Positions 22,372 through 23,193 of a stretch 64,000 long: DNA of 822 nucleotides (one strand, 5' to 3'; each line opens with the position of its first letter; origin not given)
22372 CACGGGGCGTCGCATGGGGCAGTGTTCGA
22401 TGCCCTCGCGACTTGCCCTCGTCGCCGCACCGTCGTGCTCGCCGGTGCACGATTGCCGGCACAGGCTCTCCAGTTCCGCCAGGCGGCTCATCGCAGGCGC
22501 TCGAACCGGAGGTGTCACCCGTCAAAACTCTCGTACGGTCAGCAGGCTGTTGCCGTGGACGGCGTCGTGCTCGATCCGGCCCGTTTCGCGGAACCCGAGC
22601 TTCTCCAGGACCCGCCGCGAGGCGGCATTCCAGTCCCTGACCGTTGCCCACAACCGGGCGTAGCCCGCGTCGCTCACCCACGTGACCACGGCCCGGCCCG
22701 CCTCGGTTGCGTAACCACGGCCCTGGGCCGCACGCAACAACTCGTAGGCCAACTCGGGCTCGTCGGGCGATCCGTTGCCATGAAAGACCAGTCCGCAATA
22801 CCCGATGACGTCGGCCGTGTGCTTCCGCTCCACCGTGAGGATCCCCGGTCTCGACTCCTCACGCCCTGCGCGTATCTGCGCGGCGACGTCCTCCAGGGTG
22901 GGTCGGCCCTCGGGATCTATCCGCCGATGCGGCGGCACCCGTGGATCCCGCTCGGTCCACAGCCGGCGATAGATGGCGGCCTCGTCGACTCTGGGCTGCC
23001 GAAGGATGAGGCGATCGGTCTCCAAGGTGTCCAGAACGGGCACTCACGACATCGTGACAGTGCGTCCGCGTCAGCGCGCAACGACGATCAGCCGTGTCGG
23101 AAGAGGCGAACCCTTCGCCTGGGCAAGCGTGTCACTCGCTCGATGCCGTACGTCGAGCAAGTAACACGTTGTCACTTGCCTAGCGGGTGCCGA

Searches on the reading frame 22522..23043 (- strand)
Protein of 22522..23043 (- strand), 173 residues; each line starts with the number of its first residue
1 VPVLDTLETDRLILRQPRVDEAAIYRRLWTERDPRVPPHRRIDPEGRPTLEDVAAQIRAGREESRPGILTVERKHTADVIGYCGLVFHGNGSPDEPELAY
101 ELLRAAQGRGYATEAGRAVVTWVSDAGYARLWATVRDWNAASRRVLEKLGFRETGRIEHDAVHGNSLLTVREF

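Call 3: search_protein_families(library=pfam, proteins=[window:22522-23043:-], max_evalue=0.01)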
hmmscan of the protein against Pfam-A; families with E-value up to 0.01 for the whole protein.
window:22522-23043:- (173 aa): 3 families
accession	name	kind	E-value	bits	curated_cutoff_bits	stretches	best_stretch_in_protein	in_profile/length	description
PF13302.13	Acetyltransf_3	-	1.3e-23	84.7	25.4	1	11-152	1-138/138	Acetyltransferase (GNAT) domain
PF00583.31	Acetyltransf_1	-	1.9e-11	44.7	20.7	1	61-151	28-116/116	Acetyltransferase (GNAT) family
PF08445.16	FR47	-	3e-05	24.3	22.1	1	102-154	29-80/86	FR47-like protein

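Call 4: search_protein_families(library=ncbifam, proteins=[window:22522-23043:-], max_evalue=0.01)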
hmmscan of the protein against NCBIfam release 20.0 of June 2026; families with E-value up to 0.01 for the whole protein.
window:22522-23043:- (173 aa): 5 families
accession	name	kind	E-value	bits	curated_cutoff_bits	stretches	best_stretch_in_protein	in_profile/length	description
NF000483.1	BlmB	exception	1e-05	25.1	625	1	76-161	77-159/301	bleomycin family antibiotic N-acetyltransferase BlmB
NF000485.1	TlmB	exception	8.2e-05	22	625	1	70-161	63-151/292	bleomycin family antibiotic N-acetyltransferase TlmB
NF040503.1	resist_ArsN1a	equivalog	0.00012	21.8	170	1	97-160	79-142/159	arsinothricin resistance N-acetyltransferase ArsN1 family A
NF049894.1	CG3035_N_ac_Glu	equivalog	0.0015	17.8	280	1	105-156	243-294/300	N-acetylglutamate synthase, CG3035 family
NF007025.1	PRK09491.1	equivalog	0.0042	17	173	1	105-154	73-122/145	ribosomal protein S18-alanine N-acetyltransferase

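Call 55: find_homologous_proteins(query=window:22522-23043:-, max_evalue=1e-10)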
Query window:22522-23043:- (173 aa): 4993 proteins with E <= 1e-10 among 8000 candidates; the best 120 are listed.
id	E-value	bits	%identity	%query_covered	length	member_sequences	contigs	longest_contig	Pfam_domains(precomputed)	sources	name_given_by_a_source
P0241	5.6e-111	386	100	100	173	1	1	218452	PF13302.14,PF00583.32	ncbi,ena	-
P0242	2.1e-95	336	87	100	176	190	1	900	PF13302.14,PF00583.32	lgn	-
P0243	7.3e-95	334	87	100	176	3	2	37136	PF13302.14,PF00583.32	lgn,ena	-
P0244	7.8e-95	334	87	100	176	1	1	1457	PF13302.14,PF00583.32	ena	-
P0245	8.9e-94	330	86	100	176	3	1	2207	PF13302.14,PF00583.32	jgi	jgi:[ribosomal protein S5]-alanine N-acetyltransferase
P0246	1.6e-93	329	86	100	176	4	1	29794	PF13302.14,PF00583.32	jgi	-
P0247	2.4e-93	329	86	100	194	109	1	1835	PF13302.14,PF00583.32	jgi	jgi:[ribosomal protein S5]-alanine N-acetyltransferase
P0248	2.6e-93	329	86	100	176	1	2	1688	PF13302.14,PF00583.32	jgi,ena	jgi:RimJ/RimL family protein N-acetyltransferase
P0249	2.7e-93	329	86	99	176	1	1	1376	PF13302.14,PF00583.32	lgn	-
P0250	1.4e-92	326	86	100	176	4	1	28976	PF13302.14,PF00583.32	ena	-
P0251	2.2e-92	326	84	100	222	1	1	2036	PF13302.14,PF00583.32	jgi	jgi:RimJ/RimL family protein N-acetyltransferase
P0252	4.1e-92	325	84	100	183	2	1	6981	PF13302.14,PF00583.32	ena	-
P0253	9.9e-92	324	84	100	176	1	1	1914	PF13302.14,PF00583.32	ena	-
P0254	1.4e-91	323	85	100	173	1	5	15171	PF13302.14,PF00583.32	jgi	jgi:ribosomal-protein-alanine N-acetyltransferase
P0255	1.8e-91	323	85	100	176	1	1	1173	PF13302.14,PF00583.32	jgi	jgi:[ribosomal protein S5]-alanine N-acetyltransferase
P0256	2.0e-91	323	84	100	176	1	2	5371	PF13302.14,PF00583.32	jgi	jgi:RimJ/RimL family protein N-acetyltransferase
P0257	2.8e-91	322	84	99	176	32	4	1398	PF13302.14,PF00583.32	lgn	-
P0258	2.8e-91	322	84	100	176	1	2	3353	PF13302.14,PF00583.32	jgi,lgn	jgi:RimJ/RimL family protein N-acetyltransferase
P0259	3.1e-91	322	84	100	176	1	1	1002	PF13302.14,PF00583.32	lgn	-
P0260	4.5e-91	321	83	100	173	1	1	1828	PF13302.14,PF00583.32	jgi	jgi:RimJ/RimL family protein N-acetyltransferase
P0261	4.8e-91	321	83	100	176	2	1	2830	PF13302.14,PF00583.32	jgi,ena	-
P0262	4.9e-91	321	83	100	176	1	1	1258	PF13302.14,PF00583.32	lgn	-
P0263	6.0e-91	321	83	100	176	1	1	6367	PF13302.14,PF00583.32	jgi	jgi:ribosomal-protein-alanine N-acetyltransferase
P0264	8.7e-91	321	83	100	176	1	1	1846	PF13302.14,PF00583.32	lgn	-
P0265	9.3e-91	320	84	100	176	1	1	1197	PF13302.14,PF00583.32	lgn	-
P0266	9.8e-91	320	83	100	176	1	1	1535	PF13302.14,PF00583.32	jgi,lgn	jgi:RimJ/RimL family protein N-acetyltransferase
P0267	1.2e-90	320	83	100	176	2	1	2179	PF13302.14,PF00583.32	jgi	jgi:RimJ/RimL family protein N-acetyltransferase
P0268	1.2e-90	320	84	100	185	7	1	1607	PF13302.14,PF00583.32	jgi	jgi:ribosomal-protein-alanine N-acetyltransferase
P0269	1.3e-90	320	84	99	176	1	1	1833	PF13302.14,PF00583.32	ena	-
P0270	1.4e-90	320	83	100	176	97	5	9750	PF13302.14,PF00583.32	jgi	jgi:ribosomal-protein-alanine N-acetyltransferase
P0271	1.4e-90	320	85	100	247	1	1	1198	PF13302.14,PF00583.32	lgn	-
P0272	3.8e-90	318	83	100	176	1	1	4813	PF13302.14,PF00583.32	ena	-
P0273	3.9e-90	318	83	100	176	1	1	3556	PF13302.14,PF00583.32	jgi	jgi:ribosomal-protein-alanine N-acetyltransferase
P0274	4.1e-90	318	83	100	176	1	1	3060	PF13302.14,PF00583.32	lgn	-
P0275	4.5e-90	318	84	99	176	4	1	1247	PF13302.14,PF00583.32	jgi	jgi:[ribosomal protein S5]-alanine N-acetyltransferase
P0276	4.8e-90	318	84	99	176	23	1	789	PF13302.14,PF00583.32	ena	-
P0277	5.4e-90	318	83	100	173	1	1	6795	PF13302.14,PF00583.32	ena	-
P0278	5.9e-90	318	84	99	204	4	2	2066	PF13302.14,PF00583.32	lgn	-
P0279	6.2e-90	318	83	100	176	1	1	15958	PF13302.14,PF00583.32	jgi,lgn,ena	jgi:RimJ/RimL family protein N-acetyltransferase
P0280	7.3e-90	318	82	100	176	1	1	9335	PF13302.14,PF00583.32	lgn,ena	-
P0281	7.4e-90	318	83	100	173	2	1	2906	PF13302.14,PF00583.32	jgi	jgi:ribosomal-protein-alanine N-acetyltransferase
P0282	7.5e-90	318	83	99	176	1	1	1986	PF13302.14,PF00583.32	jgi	jgi:[ribosomal protein S5]-alanine N-acetyltransferase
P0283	8.4e-90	317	83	99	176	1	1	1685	PF13302.14,PF00583.32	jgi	jgi:[ribosomal protein S5]-alanine N-acetyltransferase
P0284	9.5e-90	317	83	100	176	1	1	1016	PF13302.14,PF00583.32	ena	-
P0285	1.2e-89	317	83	100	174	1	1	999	PF13302.14,PF00583.32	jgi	jgi:RimJ/RimL family protein N-acetyltransferase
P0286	1.3e-89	317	82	100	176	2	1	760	PF13302.14,PF00583.32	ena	-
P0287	1.4e-89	317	84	99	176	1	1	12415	PF13302.14,PF00583.32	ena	-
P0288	1.6e-89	316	83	100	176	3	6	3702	PF13302.14,PF00583.32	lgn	-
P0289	1.6e-89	316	83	100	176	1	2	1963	PF13302.14,PF00583.32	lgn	-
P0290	1.8e-89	316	84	100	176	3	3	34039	PF13302.14,PF00583.32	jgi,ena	-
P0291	2.2e-89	316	83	100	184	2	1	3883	PF13302.14,PF00583.32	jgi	jgi:[ribosomal protein S5]-alanine N-acetyltransferase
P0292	3.0e-89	316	86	97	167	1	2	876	PF13302.14,PF00583.32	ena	-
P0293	3.9e-89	315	83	100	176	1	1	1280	PF13302.14,PF00583.32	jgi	jgi:[ribosomal protein S5]-alanine N-acetyltransferase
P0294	7.5e-89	314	81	100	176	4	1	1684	PF13302.14,PF00583.32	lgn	-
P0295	8.2e-89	314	82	100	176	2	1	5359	PF13302.14,PF00583.32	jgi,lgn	jgi:RimJ/RimL family protein N-acetyltransferase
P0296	9.1e-89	314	82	100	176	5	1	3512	PF13302.14,PF00583.32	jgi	jgi:RimJ/RimL family protein N-acetyltransferase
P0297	1.1e-88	314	84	99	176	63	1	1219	PF13302.14,PF00583.32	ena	-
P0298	1.2e-88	314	82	100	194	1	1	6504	PF13302.14,PF00583.32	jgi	jgi:RimJ/RimL family protein N-acetyltransferase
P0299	1.5e-88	313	83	100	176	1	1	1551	PF13302.14,PF00583.32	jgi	jgi:ribosomal-protein-alanine N-acetyltransferase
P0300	1.5e-88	313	85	99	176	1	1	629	PF13302.14,PF00583.32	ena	-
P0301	2.9e-88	312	82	100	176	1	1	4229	PF13302.14,PF00583.32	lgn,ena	-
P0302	4.0e-88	312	82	99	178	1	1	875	PF13302.14,PF00583.32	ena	-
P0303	4.2e-88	312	83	99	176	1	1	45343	PF13302.14,PF00583.32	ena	-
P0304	4.4e-88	312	82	100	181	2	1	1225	PF13302.14,PF00583.32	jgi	jgi:[ribosomal protein S5]-alanine N-acetyltransferase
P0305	5.1e-88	312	81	99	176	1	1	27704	PF13302.14,PF00583.32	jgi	jgi:ribosomal-protein-alanine N-acetyltransferase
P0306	5.1e-88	312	83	98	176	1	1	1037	PF13302.14,PF00583.32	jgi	jgi:RimJ/RimL family protein N-acetyltransferase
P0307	5.3e-88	311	82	100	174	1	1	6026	PF13302.14,PF00583.32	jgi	jgi:ribosomal-protein-alanine N-acetyltransferase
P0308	5.7e-88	311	83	100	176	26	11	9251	PF13302.14,PF00583.32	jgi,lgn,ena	jgi:RimJ/RimL family protein N-acetyltransferase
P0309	6.1e-88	311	81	100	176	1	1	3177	PF13302.14,PF00583.32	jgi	jgi:ribosomal-protein-alanine N-acetyltransferase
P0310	6.2e-88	311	81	100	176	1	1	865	PF13302.14,PF00583.32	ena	-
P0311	9.4e-88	311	81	100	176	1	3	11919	PF13302.14,PF00583.32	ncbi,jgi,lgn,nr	ncbi:MAG TPA: GNAT family N-acetyltransferase [Blastococcus sp.]|jgi:RimJ/RimL family protein N-acet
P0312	1.0e-87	311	83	99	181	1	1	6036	PF13302.14,PF00583.32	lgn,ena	-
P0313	1.0e-87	311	83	98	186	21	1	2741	PF13302.14,PF00583.32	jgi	-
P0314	1.4e-87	310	82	100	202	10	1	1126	PF13302.14,PF00583.32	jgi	jgi:[ribosomal protein S5]-alanine N-acetyltransferase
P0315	1.4e-87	310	83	100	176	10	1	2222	PF13302.14,PF00583.32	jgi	jgi:RimJ/RimL family protein N-acetyltransferase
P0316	1.5e-87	310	82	100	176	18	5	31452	PF13302.14,PF00583.32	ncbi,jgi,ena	jgi:ribosomal-protein-alanine N-acetyltransferase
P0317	1.9e-87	310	82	100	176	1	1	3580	PF13302.14,PF00583.32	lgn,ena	-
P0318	1.9e-87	310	81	99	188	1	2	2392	PF13302.14,PF00583.32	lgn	-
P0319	2.3e-87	309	82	100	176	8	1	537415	PF13302.14,PF00583.32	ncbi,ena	-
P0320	2.4e-87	309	81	100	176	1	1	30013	PF13302.14,PF00583.32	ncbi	ncbi:MAG: GNAT family N-acetyltransferase [Streptosporangiaceae bacterium]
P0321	2.8e-87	309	81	100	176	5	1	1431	PF13302.14,PF00583.32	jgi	jgi:[ribosomal protein S5]-alanine N-acetyltransferase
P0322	3.0e-87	309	82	100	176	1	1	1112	PF13302.14,PF00583.32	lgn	-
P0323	3.3e-87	309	82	100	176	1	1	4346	PF13302.14,PF00583.32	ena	-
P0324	4.3e-87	309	81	98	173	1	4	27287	PF13302.14,PF00583.32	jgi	jgi:RimJ/RimL family protein N-acetyltransferase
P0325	4.6e-87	308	83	98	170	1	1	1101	PF13302.14,PF00583.32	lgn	-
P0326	4.9e-87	308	81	100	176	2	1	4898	PF13302.14,PF00583.32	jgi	jgi:[ribosomal protein S5]-alanine N-acetyltransferase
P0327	5.7e-87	308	82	99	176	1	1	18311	PF13302.14,PF00583.32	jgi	jgi:RimJ/RimL family protein N-acetyltransferase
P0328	5.7e-87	308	83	98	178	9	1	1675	PF13302.14,PF00583.32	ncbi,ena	-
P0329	6.2e-87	308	83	100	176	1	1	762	PF13302.14,PF00583.32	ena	-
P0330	6.3e-87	308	81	100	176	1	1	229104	PF13302.14,PF00583.32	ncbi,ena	-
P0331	6.6e-87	308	80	100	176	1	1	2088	PF13302.14,PF00583.32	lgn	-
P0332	6.7e-87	308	78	100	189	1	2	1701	PF13302.14,PF00583.32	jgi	jgi:RimJ/RimL family protein N-acetyltransferase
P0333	7.6e-87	308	84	99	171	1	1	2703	PF13302.14,PF00583.32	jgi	jgi:RimJ/RimL family protein N-acetyltransferase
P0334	7.8e-87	308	82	100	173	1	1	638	PF13302.14,PF00583.32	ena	-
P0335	8.6e-87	308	82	99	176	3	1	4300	PF13302.14,PF00583.32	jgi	jgi:ribosomal-protein-alanine N-acetyltransferase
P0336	1.0e-86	307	82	100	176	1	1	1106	PF13302.14,PF00583.32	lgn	-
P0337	1.0e-86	307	80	100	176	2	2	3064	PF13302.14,PF00583.32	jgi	jgi:[ribosomal protein S5]-alanine N-acetyltransferase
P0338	1.1e-86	307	80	99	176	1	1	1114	PF13302.14,PF00583.32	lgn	-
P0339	1.2e-86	307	82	100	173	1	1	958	PF13302.14,PF00583.32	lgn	-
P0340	1.2e-86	307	80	100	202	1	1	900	PF13302.14,PF00583.32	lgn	-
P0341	1.3e-86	307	79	100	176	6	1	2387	PF13302.14,PF00583.32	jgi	-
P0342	1.4e-86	307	79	100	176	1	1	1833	PF13302.14,PF00583.32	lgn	-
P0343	1.5e-86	307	80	99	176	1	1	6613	PF13302.14,PF00583.32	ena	-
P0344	1.8e-86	306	81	99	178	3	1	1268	PF13302.14,PF00583.32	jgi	jgi:[ribosomal protein S5]-alanine N-acetyltransferase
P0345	1.8e-86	306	81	100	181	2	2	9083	PF13302.14,PF00583.32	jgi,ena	-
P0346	2.0e-86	306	83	99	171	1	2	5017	PF13302.14,PF00583.32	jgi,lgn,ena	-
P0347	2.1e-86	306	80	100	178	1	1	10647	PF13302.14,PF00583.32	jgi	jgi:[ribosomal protein S5]-alanine N-acetyltransferase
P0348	2.3e-86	306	82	100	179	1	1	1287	PF13302.14,PF00583.32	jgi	jgi:ribosomal-protein-alanine N-acetyltransferase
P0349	2.4e-86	306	80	100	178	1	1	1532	PF13302.14,PF00583.32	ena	-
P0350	2.4e-86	306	80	100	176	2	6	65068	PF13302.14,PF00583.32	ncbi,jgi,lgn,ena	-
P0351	2.8e-86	306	82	100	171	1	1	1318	PF13302.14,PF00583.32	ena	-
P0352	2.9e-86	306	80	99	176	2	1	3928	PF13302.14,PF00583.32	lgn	-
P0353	3.9e-86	305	82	99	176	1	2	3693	PF13302.14,PF00583.32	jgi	jgi:[ribosomal protein S5]-alanine N-acetyltransferase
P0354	4.3e-86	305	81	98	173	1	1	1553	PF13302.14,PF00583.32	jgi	jgi:ribosomal-protein-alanine N-acetyltransferase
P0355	5.9e-86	305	81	100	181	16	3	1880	PF13302.14,PF00583.32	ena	-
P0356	6.9e-86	305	79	100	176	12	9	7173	PF13302.14,PF00583.32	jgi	jgi:[ribosomal protein S5]-alanine N-acetyltransferase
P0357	7.0e-86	305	80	99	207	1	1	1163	PF13302.14,PF00583.32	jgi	jgi:[ribosomal protein S5]-alanine N-acetyltransferase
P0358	7.3e-86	305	80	100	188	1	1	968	PF13302.14,PF00583.32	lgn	-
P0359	7.6e-86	304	81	99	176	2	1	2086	PF13302.14,PF00583.32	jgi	jgi:[ribosomal protein S5]-alanine N-acetyltransferase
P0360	8.2e-86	304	81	99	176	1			PF13302.14,PF00583.32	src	-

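Call 56: find_encoding_contigs(protein=P0241, flank=10000, max_places=3)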
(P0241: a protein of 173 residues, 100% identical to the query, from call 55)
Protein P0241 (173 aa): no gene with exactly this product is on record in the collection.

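Call 57: find_encoding_contigs(protein=P0243, flank=5000, max_places=3)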
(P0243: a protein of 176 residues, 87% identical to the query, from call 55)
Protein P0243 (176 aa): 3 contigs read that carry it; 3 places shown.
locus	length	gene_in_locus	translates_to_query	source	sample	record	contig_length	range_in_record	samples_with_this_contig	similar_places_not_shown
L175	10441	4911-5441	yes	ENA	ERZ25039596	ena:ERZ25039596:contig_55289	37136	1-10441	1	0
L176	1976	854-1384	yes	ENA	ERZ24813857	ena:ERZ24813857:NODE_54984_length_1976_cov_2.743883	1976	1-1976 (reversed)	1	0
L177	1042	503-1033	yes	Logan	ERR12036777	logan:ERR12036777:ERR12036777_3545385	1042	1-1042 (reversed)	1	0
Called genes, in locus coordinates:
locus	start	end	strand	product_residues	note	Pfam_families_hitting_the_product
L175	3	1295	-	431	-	?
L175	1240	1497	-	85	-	-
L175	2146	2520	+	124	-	PF00085:Thioredoxin (weak)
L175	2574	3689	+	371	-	-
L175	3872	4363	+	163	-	-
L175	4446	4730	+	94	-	-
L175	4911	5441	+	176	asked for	PF13302:Acetyltransf_3, PF00583:Acetyltransf_1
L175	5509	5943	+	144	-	PF18029:Glyoxalase_6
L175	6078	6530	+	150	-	-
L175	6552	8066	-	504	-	-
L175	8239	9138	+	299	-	PF01842:ACT (weak), PF00583:Acetyltransf_1, PF13508:Acetyltransf_7 (weak)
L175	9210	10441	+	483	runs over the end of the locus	PF00478:IMPDH, PF03060:NMO (faint), PF00571:CBS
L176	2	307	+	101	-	?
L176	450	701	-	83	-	-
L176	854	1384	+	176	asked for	PF13302:Acetyltransf_3, PF00583:Acetyltransf_1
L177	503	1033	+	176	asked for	PF13302:Acetyltransf_3, PF00583:Acetyltransf_1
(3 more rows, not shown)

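Call 58: list_cluster_members(proteins=[P0241, window:21584-22333:+, window:21058-21528:+])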
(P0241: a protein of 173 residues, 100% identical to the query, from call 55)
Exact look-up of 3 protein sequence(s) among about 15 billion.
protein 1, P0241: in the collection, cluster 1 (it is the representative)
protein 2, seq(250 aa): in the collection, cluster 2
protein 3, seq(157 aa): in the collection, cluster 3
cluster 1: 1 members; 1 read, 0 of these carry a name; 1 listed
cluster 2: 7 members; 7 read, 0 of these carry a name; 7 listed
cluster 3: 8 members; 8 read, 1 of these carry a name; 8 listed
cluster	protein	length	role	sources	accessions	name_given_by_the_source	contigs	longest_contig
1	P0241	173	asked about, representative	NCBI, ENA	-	-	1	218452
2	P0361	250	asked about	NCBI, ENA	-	-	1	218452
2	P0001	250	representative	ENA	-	-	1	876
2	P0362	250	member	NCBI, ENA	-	-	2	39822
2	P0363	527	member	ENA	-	-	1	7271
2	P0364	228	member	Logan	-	-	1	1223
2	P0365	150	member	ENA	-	-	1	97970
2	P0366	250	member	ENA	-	-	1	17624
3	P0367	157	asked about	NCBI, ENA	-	-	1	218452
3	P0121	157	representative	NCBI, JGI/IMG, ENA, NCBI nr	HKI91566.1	MAG TPA: CBS domain-containing protein [Gaiellaceae bacterium] | CBS domain-containing protein [Gaiellaceae bacterium]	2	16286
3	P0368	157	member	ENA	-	-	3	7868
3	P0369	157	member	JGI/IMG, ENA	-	-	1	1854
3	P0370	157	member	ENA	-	-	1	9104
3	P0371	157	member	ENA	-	-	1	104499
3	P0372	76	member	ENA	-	-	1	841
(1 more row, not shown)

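Call 59: find_encoding_contigs(protein=P0362, flank=6000, max_places=4)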
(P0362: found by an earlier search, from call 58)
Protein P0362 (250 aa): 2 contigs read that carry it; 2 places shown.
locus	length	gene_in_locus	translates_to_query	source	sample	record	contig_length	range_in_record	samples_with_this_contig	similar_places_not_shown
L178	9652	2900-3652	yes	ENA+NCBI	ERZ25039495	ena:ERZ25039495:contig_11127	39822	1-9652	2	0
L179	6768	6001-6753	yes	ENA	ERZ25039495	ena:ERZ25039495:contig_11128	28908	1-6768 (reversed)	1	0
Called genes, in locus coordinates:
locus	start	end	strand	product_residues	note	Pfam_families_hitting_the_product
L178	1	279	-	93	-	?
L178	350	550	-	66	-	PF00313:CSD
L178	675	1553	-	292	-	PF00763:THF_DHG_CYH, PF02882:THF_DHG_CYH_C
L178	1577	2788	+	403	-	PF00368:HMG-CoA_red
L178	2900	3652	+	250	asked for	PF18761:Heliorhodopsin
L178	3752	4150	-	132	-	-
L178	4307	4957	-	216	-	PF00440:TetR_N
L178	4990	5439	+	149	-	PF07366:SnoaL, PF12680:SnoaL_2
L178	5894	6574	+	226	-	PF03575:Peptidase_S51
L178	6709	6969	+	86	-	PF03992:ABM (weak)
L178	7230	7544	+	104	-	-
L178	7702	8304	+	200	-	PF01872:RibD_C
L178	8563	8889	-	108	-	-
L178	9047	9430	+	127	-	PF07366:SnoaL, PF13474:SnoaL_3, PF14534:DUF4440 (weak), PF12680:SnoaL_2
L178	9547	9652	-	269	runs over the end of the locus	-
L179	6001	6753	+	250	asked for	PF18761:Heliorhodopsin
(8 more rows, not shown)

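Call 61: find_encoding_contigs(protein=P0363, flank=6000, max_places=3)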
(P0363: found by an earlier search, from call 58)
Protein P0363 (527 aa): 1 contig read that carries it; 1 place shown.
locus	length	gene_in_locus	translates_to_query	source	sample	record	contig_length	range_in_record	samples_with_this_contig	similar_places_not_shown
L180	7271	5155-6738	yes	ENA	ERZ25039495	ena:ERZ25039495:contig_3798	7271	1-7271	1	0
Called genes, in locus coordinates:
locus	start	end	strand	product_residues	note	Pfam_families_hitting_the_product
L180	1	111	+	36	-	?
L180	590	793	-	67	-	-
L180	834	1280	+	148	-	PF19315:MC_hydratase, PF01575:MaoC_dehydratas, PF13452:FAS1_DH_region (weak)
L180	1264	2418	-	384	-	-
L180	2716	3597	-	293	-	PF00682:HMGL-like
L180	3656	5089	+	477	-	PF13291:ACT_4 (weak), PF00390:malic, PF03949:Malic_M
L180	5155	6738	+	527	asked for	PF00571:CBS, PF18761:Heliorhodopsin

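Call 62: find_encoding_contigs(protein=P0366, flank=6000, max_places=3)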
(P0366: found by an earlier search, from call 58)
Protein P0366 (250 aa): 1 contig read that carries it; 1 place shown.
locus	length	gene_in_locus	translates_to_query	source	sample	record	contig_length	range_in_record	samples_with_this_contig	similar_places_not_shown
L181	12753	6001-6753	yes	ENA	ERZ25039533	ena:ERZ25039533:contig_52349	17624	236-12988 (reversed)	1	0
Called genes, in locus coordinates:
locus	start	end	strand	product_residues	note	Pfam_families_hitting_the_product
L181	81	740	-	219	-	PF07883:Cupin_2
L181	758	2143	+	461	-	PF00872:Transposase_mut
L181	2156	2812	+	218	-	PF00756:Esterase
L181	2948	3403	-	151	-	PF00903:Glyoxalase, PF18029:Glyoxalase_6 (weak)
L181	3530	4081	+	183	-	PF13302:Acetyltransf_3, PF00583:Acetyltransf_1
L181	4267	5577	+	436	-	PF00561:Abhydrolase_1, PF12146:Hydrolase_4 (weak), PF00211:Guanylate_cyc (weak)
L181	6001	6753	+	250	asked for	PF18761:Heliorhodopsin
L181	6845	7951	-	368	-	-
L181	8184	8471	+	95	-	PF13384:HTH_23, PF13518:HTH_28, PF13551:HTH_29, PF13565:HTH_32 (weak)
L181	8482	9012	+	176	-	-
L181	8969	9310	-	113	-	-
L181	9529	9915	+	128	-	-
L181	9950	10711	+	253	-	PF23343:REP_ORF2-G2P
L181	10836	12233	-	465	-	PF00239:Resolvase, PF07508:Recombinase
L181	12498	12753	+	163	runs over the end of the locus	?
